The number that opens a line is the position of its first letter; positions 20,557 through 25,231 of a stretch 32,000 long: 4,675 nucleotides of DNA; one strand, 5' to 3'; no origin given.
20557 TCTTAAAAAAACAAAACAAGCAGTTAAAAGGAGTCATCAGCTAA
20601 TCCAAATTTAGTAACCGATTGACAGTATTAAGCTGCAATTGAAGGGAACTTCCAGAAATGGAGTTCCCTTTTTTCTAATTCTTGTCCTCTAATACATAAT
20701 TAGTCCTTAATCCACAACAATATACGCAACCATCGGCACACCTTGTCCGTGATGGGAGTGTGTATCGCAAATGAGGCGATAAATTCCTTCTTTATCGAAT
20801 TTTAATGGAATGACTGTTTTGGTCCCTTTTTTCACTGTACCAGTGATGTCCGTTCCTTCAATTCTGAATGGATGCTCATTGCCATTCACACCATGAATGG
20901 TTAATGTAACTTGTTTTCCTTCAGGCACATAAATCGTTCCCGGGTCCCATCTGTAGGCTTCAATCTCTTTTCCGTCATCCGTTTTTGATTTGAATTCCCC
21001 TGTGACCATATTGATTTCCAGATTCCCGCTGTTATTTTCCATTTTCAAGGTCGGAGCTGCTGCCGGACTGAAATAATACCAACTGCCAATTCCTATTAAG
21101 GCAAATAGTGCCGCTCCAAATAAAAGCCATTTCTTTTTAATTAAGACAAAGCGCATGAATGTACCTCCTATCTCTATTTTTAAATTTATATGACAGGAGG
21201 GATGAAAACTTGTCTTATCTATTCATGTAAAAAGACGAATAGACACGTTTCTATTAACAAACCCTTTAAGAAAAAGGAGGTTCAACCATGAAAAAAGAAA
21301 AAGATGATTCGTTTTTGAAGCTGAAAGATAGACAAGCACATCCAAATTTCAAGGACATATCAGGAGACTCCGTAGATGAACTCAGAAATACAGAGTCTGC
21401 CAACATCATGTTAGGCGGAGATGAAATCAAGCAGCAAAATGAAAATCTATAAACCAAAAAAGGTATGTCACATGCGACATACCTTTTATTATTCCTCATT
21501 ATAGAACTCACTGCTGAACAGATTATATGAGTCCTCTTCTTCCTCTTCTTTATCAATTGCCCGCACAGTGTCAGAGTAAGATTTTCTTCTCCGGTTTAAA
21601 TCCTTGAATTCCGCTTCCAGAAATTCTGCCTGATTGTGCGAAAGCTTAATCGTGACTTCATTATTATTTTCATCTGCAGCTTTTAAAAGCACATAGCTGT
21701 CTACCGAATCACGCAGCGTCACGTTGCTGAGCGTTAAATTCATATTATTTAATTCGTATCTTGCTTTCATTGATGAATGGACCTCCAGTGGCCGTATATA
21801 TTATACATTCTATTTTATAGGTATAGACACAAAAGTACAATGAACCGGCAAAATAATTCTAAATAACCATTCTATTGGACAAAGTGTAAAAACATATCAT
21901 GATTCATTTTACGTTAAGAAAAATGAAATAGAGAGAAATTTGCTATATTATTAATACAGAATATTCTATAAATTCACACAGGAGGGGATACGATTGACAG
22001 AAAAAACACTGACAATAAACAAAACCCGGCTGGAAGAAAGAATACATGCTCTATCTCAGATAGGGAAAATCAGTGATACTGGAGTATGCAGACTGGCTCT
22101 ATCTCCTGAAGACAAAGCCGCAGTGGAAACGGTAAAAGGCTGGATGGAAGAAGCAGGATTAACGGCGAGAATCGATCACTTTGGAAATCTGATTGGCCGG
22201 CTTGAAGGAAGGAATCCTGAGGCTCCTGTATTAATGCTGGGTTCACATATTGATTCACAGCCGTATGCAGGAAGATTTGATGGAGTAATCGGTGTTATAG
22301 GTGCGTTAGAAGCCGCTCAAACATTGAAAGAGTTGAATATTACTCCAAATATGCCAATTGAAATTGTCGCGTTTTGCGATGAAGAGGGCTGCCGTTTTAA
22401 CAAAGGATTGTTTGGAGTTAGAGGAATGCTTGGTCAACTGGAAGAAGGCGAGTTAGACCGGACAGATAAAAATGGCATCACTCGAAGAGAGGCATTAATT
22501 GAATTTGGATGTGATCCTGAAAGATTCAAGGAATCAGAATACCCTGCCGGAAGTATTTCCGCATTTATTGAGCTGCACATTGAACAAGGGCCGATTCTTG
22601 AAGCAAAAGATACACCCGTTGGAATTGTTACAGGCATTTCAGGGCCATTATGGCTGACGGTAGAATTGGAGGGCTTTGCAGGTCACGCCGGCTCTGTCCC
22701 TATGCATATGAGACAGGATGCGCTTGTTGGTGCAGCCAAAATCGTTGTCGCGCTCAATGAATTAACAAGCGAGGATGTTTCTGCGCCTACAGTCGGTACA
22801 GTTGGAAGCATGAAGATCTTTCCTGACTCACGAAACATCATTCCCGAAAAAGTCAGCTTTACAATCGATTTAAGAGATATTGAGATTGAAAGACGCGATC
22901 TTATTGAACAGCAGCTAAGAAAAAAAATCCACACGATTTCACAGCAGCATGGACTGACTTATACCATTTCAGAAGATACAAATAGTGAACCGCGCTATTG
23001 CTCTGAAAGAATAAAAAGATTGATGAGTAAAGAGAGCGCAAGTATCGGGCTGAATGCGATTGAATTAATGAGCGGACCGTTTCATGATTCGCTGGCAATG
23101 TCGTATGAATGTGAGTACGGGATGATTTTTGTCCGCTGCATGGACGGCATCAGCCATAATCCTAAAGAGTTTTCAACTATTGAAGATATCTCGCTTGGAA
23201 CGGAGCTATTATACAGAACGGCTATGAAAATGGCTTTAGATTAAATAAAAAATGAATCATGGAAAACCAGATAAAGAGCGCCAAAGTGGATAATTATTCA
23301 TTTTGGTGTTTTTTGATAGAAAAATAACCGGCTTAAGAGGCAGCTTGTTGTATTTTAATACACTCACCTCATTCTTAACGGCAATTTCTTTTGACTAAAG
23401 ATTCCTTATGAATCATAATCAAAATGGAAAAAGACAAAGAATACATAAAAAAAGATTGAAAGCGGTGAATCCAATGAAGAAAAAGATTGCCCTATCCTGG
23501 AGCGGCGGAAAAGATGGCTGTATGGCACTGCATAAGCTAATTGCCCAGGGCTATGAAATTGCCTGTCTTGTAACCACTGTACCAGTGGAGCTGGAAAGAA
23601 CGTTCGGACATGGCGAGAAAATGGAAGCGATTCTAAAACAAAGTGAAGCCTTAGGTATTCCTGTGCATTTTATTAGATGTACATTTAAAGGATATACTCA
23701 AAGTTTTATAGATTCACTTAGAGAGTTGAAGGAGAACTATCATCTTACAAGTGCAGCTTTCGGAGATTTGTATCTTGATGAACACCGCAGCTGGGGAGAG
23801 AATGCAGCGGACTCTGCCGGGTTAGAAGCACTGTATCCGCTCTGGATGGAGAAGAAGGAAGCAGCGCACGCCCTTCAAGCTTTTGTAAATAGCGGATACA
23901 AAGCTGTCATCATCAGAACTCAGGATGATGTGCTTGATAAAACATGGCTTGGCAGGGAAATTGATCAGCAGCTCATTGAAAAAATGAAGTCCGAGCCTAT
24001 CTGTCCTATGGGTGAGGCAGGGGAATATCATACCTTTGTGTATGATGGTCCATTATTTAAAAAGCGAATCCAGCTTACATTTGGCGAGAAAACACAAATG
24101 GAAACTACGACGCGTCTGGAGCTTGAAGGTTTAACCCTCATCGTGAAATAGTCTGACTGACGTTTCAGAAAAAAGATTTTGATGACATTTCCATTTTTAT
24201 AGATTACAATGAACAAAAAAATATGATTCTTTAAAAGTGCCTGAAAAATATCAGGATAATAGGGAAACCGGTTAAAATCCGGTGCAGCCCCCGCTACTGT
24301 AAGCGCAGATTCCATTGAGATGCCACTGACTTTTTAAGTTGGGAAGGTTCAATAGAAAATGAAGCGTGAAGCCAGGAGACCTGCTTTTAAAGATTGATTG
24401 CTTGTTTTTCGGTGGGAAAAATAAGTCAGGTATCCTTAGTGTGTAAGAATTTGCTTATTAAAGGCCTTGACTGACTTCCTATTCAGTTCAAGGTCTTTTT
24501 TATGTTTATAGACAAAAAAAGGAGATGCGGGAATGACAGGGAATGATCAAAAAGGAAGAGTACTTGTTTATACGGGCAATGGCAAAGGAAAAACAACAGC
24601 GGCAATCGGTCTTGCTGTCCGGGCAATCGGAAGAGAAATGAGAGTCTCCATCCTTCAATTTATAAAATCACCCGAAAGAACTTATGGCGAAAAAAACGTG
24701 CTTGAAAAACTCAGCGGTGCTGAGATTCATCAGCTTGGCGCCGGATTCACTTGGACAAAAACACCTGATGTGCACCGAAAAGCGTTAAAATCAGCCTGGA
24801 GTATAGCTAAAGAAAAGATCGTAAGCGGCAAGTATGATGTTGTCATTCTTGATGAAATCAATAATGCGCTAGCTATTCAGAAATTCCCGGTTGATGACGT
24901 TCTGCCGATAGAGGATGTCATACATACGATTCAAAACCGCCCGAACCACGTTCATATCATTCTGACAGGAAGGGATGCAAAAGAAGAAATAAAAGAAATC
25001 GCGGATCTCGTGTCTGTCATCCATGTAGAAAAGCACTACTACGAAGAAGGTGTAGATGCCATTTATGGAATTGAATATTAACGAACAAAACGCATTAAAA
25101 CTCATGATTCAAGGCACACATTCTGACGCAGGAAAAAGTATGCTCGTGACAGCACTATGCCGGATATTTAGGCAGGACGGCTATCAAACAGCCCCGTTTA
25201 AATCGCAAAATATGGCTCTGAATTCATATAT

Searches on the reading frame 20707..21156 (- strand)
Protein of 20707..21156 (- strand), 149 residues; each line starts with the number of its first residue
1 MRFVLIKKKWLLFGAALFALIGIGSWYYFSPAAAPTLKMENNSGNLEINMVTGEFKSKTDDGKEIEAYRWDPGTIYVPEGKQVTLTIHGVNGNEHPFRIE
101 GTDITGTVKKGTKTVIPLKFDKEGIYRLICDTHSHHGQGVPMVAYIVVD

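Call 47: search_protein_families(library=pfam, proteins=[window:20707-21156:-], max_evalue=0.001)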
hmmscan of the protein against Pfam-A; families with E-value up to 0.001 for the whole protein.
window:20707-21156:- (149 aa): 1 family
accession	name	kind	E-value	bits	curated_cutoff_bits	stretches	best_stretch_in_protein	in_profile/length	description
PF13473.12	Cupredoxin_1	-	2.2e-08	34.5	27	1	68-138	30-99/104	Cupredoxin-like domain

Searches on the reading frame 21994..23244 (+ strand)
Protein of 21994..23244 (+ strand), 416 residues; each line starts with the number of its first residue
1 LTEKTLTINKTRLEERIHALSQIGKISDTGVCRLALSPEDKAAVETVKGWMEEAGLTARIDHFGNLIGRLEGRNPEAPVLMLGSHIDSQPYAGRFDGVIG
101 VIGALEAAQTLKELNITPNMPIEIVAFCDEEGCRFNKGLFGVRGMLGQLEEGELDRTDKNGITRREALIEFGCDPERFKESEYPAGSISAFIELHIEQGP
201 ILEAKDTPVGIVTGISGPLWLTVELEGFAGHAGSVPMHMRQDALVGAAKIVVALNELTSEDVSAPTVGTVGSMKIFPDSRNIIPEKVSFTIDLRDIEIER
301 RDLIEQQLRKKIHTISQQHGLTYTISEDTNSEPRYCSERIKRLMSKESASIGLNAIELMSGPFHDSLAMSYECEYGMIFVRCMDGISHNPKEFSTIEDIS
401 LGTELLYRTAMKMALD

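Call 48: search_protein_families(library=pfam, proteins=[window:21994-23244:+], max_evalue=0.001)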
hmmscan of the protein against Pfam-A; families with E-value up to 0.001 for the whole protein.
window:21994-23244:+ (416 aa): 3 families
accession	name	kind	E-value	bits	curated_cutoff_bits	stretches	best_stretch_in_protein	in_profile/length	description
PF01546.33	Peptidase_M20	-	6.5e-21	75.6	24.6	1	81-411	1-205/206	Peptidase family M20/M25/M40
PF04389.22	Peptidase_M28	-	3.1e-09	37.3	21.3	1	65-142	1-73/193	Peptidase family M28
PF07687.19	M20_dimer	-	4e-08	33.6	21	1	214-314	2-101/107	Peptidase dimerisation domain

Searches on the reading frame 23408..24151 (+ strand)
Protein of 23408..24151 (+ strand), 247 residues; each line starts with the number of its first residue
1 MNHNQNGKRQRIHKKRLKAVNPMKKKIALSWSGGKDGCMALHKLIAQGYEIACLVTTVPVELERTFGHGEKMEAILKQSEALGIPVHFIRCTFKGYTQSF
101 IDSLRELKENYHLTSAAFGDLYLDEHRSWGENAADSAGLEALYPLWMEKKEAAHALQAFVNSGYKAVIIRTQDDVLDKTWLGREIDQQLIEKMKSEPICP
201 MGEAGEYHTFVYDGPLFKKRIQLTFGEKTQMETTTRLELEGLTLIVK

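Call 48: search_protein_families(library=pfam, proteins=[window:23408-24151:+], max_evalue=0.001)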
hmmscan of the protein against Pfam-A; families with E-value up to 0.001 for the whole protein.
window:23408-24151:+ (247 aa): 1 family
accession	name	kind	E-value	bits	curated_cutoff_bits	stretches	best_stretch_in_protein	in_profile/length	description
PF01902.24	Diphthami_syn_2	-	1.6e-39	136.1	23.2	1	26-240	2-215/219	Diphthamide synthase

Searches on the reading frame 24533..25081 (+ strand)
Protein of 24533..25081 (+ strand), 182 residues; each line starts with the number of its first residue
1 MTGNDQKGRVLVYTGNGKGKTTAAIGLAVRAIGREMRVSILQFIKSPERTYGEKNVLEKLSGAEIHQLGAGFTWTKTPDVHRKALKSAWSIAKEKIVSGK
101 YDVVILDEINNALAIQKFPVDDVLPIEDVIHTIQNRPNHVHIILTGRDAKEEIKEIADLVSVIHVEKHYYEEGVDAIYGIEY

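Call 48: search_protein_families(library=pfam, proteins=[window:24533-25081:+], max_evalue=0.001)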
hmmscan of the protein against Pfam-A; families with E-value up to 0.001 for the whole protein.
window:24533-25081:+ (182 aa): 2 families
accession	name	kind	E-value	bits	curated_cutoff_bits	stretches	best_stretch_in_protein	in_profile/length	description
PF02572.21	CobA_CobO_BtuR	-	5.3e-58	196.5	25.7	1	6-182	1-172/172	ATP:corrinoid adenosyltransferase BtuR/CobO/CobP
PF20720.3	nSTAND3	-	0.00055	20.1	27.2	0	7-51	17-61/155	Novel STAND NTPase 3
